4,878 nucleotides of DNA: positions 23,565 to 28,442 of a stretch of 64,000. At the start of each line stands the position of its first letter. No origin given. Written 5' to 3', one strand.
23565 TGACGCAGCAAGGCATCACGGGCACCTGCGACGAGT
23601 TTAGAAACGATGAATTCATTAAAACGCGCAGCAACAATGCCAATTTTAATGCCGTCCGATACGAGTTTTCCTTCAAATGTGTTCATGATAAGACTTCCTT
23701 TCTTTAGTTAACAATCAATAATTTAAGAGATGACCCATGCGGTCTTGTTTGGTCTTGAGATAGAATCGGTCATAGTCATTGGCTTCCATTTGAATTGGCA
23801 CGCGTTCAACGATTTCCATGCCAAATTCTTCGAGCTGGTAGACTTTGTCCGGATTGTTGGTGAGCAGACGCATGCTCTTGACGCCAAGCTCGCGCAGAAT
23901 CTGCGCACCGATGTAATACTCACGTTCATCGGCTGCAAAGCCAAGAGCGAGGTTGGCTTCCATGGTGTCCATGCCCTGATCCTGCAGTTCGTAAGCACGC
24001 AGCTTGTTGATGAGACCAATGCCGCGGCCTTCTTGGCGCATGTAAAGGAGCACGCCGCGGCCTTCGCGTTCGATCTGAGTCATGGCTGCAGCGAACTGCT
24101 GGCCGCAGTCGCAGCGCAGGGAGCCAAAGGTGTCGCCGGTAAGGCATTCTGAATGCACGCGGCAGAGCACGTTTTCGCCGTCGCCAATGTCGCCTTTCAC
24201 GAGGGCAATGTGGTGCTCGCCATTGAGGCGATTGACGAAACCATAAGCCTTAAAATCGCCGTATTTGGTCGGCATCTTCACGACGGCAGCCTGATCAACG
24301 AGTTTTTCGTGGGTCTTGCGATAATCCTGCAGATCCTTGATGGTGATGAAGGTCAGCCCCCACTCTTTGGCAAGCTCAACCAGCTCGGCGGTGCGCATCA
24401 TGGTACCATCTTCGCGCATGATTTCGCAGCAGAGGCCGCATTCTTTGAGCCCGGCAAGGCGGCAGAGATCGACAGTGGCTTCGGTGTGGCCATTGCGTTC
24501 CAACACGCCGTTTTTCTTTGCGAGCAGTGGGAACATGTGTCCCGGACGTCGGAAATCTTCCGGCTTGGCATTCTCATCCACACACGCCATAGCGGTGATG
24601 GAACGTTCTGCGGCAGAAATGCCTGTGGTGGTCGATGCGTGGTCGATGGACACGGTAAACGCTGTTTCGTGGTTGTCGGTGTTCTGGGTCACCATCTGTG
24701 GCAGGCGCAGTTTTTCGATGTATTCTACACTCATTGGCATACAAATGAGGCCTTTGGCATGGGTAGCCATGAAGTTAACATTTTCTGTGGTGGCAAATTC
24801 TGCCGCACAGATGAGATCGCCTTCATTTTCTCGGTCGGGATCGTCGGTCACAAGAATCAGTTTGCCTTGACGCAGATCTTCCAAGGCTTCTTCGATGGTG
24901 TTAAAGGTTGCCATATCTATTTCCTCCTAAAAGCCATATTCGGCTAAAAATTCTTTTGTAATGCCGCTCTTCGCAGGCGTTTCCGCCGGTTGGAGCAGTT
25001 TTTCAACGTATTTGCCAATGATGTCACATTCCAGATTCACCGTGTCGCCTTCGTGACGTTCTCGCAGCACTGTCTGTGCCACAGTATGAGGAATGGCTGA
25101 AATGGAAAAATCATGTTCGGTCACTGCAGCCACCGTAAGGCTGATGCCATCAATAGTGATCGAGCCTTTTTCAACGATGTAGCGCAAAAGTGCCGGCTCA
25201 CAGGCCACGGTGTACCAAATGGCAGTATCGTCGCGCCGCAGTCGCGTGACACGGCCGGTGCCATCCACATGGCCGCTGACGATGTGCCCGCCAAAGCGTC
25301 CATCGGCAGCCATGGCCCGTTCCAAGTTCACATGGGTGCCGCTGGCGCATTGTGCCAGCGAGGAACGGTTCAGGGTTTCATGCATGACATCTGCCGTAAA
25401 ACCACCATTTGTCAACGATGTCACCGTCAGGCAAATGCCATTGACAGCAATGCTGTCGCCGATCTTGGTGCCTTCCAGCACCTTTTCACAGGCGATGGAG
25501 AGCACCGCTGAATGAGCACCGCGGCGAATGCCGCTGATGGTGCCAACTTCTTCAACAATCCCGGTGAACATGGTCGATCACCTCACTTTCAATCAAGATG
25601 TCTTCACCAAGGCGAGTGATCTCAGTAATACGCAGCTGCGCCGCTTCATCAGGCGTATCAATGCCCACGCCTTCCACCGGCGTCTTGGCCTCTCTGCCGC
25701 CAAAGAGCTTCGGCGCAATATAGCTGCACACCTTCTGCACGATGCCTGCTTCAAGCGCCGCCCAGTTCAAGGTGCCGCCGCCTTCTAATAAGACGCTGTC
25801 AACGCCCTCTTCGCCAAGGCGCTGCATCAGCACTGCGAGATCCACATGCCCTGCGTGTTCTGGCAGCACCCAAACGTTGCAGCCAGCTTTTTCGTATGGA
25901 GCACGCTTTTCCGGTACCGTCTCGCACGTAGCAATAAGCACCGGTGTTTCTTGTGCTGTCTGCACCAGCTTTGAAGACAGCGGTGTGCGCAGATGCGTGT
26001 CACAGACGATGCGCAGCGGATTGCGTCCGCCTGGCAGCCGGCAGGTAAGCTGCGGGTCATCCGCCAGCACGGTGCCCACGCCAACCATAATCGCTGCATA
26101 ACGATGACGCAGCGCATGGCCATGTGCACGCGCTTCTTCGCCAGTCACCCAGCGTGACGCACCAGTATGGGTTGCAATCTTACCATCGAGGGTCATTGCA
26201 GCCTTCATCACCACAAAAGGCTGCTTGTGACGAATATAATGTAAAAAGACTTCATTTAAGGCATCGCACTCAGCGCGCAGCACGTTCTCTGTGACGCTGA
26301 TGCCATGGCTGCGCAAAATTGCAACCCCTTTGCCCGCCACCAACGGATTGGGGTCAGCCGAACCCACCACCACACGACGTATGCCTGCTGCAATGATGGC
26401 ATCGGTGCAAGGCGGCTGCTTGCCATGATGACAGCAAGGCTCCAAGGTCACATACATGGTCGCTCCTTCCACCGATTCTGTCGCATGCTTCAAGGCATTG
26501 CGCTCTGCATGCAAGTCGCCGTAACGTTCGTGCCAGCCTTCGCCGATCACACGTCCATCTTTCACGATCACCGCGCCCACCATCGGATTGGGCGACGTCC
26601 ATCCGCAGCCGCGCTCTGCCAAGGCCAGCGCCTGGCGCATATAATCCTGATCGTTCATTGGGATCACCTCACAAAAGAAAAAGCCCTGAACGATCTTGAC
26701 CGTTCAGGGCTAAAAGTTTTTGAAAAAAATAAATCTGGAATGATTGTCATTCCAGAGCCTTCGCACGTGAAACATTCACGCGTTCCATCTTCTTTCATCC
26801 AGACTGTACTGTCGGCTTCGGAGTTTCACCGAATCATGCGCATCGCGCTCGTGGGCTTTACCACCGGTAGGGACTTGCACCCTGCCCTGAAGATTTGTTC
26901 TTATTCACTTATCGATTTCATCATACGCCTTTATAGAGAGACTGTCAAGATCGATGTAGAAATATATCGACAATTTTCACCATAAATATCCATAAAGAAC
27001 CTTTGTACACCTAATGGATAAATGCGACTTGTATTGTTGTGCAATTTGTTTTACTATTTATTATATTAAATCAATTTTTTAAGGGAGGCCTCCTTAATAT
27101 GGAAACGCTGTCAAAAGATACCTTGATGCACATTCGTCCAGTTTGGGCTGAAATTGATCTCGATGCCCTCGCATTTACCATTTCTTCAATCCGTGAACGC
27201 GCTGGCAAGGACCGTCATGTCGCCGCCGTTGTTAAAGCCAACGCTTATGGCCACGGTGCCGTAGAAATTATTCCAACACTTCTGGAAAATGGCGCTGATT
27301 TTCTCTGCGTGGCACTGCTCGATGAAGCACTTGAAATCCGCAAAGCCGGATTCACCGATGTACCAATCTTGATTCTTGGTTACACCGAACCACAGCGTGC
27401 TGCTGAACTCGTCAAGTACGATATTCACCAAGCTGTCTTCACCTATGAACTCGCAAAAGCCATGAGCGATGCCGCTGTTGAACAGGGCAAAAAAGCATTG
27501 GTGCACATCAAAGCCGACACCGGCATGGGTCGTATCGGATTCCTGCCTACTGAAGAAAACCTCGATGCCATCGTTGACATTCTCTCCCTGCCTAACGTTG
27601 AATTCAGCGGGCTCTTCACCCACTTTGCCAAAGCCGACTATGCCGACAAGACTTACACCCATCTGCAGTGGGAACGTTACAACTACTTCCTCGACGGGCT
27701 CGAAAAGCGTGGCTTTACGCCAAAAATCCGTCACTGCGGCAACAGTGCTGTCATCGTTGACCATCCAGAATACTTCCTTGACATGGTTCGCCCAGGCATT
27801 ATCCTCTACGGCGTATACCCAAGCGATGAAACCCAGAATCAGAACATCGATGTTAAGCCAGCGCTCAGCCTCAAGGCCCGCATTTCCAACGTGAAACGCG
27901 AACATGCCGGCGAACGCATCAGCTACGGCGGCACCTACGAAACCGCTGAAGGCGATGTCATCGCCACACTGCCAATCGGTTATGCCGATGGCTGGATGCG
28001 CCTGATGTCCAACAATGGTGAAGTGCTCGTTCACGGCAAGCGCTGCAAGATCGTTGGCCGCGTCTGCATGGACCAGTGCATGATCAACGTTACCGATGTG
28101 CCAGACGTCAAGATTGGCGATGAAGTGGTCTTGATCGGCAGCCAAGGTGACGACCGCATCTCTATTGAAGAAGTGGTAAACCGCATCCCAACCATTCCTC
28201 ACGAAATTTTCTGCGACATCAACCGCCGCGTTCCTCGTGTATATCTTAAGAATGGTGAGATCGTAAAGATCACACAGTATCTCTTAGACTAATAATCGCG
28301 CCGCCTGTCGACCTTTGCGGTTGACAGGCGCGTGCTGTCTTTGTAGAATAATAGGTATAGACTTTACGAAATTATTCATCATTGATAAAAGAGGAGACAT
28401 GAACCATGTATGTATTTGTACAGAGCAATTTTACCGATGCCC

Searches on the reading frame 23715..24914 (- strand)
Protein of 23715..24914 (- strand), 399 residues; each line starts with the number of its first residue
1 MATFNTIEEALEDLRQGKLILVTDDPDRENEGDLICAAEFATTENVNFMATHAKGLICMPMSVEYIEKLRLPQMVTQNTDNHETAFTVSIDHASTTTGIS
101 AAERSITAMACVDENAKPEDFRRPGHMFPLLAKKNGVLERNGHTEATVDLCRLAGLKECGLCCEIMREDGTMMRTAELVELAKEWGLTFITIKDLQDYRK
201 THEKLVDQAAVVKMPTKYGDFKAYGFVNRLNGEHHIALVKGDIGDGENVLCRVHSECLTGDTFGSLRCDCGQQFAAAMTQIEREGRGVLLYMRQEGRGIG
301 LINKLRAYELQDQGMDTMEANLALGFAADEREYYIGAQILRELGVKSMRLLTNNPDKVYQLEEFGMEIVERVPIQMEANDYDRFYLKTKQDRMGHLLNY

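Call 7: search_protein_families(library=pfam, proteins=[window:23715-24914:-])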
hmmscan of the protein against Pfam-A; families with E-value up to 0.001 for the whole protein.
window:23715-24914:- (399 aa): 2 families
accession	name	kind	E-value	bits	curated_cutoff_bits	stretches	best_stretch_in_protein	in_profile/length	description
PF00926.24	DHBP_synthase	-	6.2e-89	297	26.4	1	8-198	1-191/191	3,4-dihydroxy-2-butanone 4-phosphate synthase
PF00925.25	GTP_cyclohydro2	-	4.8e-75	251.1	23.3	1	211-373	5-165/165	GTP cyclohydrolase II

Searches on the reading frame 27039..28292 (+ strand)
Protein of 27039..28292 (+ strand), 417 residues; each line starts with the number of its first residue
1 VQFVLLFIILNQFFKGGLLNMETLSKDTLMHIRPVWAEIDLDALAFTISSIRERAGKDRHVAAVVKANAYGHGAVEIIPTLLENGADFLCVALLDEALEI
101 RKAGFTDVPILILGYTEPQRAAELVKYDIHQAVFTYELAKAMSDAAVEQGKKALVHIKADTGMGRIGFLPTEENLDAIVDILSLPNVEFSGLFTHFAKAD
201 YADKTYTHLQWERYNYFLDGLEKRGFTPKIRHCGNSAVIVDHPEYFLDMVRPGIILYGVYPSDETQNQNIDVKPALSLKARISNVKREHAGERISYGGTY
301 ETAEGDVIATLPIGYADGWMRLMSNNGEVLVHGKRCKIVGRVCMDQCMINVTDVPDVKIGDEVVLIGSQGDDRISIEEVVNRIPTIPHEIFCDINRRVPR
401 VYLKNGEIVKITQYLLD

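Call 51: search_protein_families(library=pfam, proteins=[window:27039-28292:+], max_evalue=0.00001)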
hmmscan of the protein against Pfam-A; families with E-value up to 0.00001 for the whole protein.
window:27039-28292:+ (417 aa): 2 families
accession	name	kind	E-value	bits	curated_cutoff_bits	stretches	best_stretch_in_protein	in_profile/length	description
PF01168.26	Ala_racemase_N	-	4.4e-71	239.5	24.1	1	39-261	1-220/220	Alanine racemase, N-terminal domain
PF00842.27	Ala_racemase_C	-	7.7e-49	164.9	25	1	275-402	1-127/127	Alanine racemase, C-terminal domain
